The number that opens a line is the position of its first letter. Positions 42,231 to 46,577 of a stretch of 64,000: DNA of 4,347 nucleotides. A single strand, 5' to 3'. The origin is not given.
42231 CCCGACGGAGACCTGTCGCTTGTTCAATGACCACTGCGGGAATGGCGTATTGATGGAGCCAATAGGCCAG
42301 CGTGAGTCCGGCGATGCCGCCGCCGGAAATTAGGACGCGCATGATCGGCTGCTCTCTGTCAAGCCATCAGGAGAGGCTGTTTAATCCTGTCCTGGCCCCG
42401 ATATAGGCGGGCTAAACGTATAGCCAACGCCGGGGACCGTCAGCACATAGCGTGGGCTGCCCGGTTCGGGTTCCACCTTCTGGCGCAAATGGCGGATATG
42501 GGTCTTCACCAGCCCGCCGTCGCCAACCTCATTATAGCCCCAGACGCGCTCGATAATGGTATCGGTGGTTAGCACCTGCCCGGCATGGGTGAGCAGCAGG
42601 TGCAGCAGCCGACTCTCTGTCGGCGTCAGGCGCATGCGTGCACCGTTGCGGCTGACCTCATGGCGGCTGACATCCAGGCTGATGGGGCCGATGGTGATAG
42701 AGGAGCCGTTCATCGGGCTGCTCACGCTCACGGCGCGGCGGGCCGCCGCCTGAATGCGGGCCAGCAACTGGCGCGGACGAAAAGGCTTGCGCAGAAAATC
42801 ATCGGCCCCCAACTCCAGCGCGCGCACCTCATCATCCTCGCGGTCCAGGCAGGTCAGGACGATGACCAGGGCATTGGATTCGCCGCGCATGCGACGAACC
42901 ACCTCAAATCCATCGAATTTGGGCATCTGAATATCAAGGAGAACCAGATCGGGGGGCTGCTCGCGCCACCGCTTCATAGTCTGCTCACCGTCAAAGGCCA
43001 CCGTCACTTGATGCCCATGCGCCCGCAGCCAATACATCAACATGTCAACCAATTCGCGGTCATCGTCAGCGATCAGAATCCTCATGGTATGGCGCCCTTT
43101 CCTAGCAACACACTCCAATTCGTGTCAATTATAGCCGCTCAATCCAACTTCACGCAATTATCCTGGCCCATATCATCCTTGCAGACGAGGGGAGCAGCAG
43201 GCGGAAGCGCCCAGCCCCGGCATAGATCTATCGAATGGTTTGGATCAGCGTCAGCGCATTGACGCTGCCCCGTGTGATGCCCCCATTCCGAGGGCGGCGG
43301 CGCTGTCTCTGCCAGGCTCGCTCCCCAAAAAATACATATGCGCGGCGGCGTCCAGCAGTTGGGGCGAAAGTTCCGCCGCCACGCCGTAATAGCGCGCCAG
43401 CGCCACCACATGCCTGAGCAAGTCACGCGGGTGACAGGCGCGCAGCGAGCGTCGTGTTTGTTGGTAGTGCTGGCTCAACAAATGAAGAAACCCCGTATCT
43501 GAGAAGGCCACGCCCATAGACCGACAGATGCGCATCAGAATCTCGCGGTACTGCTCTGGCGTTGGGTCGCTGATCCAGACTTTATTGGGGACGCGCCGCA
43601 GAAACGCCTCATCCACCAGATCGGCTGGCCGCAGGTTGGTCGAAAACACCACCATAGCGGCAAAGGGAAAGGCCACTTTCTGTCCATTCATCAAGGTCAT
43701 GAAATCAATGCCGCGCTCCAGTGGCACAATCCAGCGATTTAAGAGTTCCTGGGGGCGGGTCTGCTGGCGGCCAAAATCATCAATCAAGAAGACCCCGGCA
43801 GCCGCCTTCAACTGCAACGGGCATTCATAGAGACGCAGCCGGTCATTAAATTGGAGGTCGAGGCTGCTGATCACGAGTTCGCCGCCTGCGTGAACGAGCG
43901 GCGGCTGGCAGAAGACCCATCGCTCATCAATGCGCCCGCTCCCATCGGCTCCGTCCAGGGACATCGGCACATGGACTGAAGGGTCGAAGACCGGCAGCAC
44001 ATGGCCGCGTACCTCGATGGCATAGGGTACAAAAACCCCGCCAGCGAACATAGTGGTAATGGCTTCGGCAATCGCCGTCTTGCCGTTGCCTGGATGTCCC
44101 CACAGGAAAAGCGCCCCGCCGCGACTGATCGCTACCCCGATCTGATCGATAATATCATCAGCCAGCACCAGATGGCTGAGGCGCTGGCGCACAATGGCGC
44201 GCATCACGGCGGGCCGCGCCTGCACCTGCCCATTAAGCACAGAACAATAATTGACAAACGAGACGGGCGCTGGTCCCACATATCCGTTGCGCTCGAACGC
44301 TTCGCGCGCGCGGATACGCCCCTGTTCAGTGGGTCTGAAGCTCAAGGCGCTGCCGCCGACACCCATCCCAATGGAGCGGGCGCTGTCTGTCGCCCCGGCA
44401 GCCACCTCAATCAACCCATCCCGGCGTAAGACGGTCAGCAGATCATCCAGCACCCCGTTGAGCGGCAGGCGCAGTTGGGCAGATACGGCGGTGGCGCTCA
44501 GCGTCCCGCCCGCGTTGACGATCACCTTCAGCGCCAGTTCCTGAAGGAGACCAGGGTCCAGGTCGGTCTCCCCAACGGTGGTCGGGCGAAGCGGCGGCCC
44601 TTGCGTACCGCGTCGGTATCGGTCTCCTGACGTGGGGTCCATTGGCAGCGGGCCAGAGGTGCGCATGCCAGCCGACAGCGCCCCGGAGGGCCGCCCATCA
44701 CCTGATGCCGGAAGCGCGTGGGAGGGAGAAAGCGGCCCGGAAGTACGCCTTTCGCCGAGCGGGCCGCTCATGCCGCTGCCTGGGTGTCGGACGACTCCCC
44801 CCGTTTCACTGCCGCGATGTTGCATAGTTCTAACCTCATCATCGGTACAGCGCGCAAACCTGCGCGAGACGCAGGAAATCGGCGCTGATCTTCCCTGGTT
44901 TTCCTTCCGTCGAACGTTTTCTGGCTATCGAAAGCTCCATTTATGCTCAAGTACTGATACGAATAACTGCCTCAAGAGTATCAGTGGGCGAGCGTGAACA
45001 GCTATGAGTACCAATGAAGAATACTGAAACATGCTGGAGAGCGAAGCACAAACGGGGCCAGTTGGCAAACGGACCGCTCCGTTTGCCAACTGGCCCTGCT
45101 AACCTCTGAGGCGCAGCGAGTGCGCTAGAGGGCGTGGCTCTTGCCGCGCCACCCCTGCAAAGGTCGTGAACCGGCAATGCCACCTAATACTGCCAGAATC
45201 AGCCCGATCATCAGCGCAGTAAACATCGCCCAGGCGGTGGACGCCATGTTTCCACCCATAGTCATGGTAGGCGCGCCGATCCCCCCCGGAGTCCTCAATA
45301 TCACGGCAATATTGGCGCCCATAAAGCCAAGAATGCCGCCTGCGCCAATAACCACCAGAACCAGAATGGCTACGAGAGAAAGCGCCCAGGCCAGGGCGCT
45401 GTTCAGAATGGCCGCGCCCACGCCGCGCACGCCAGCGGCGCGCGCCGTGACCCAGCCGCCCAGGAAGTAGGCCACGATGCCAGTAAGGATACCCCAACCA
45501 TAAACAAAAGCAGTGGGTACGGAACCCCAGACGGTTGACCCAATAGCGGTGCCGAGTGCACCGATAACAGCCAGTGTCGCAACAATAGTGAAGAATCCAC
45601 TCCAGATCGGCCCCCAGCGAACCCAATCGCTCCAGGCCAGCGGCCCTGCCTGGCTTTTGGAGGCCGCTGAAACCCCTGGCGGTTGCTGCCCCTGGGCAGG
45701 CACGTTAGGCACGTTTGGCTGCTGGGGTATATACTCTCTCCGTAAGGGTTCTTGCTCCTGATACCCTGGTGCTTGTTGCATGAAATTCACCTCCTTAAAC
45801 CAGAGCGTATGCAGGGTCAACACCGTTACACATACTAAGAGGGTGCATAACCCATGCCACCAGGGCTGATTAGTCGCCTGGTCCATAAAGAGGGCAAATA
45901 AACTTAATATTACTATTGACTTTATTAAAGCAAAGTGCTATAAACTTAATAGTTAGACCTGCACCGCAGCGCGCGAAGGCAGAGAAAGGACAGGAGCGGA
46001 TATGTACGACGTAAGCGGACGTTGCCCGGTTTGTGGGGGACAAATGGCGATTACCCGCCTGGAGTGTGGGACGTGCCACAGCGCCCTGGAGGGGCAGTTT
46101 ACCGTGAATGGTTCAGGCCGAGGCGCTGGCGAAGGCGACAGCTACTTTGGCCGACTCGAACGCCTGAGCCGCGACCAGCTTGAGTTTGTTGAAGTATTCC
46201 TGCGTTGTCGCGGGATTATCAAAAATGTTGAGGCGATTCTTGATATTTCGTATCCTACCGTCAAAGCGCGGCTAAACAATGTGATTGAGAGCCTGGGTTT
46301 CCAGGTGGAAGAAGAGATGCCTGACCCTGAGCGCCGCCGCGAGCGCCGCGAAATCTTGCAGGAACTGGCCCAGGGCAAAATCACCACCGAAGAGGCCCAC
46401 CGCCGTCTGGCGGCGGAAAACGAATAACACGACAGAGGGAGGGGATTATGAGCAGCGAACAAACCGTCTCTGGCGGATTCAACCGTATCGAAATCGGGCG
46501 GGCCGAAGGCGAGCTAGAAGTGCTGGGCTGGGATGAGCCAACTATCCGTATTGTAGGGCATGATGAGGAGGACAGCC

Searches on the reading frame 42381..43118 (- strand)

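Call 9: search_protein_families(library=pfam, proteins=[window:42381-43118:-], max_evalue=0.001)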
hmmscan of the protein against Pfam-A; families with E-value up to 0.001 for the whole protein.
window:42381-43118:- (245 aa): 2 families
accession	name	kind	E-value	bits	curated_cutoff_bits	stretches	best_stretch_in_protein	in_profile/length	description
PF00072.30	Response_reg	-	1.4e-28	99.7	30.2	1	14-123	1-111/111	Response regulator receiver domain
PF00486.34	Trans_reg_C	-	2.9e-24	85.4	26.2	1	160-235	2-77/77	Transcriptional regulatory protein, C terminal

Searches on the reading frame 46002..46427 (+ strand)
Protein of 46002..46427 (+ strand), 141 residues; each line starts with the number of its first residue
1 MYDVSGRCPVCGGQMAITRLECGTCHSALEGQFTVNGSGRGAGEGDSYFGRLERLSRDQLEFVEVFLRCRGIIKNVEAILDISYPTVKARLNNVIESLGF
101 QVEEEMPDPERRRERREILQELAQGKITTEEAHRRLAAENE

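Call 9: search_protein_families(library=pfam, proteins=[window:46002-46427:+], max_evalue=0.001)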
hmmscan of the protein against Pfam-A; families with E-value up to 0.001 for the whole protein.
window:46002-46427:+ (141 aa): 3 families
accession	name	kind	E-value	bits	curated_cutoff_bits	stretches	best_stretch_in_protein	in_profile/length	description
PF09862.15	DUF2089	-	1.5e-21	76.2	33.4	1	55-100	1-46/47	Domain of unknown function (DUF2089)-HTH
PF22747.2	Zn_ribbon_DUF2089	-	1.7e-12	47.7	27.6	1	8-36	1-29/32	DUF2089 zinc ribbon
PF22746.1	SHOCT-like_DUF2089-C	-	0.00024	21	27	1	114-138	2-26/32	SHOCT-like domain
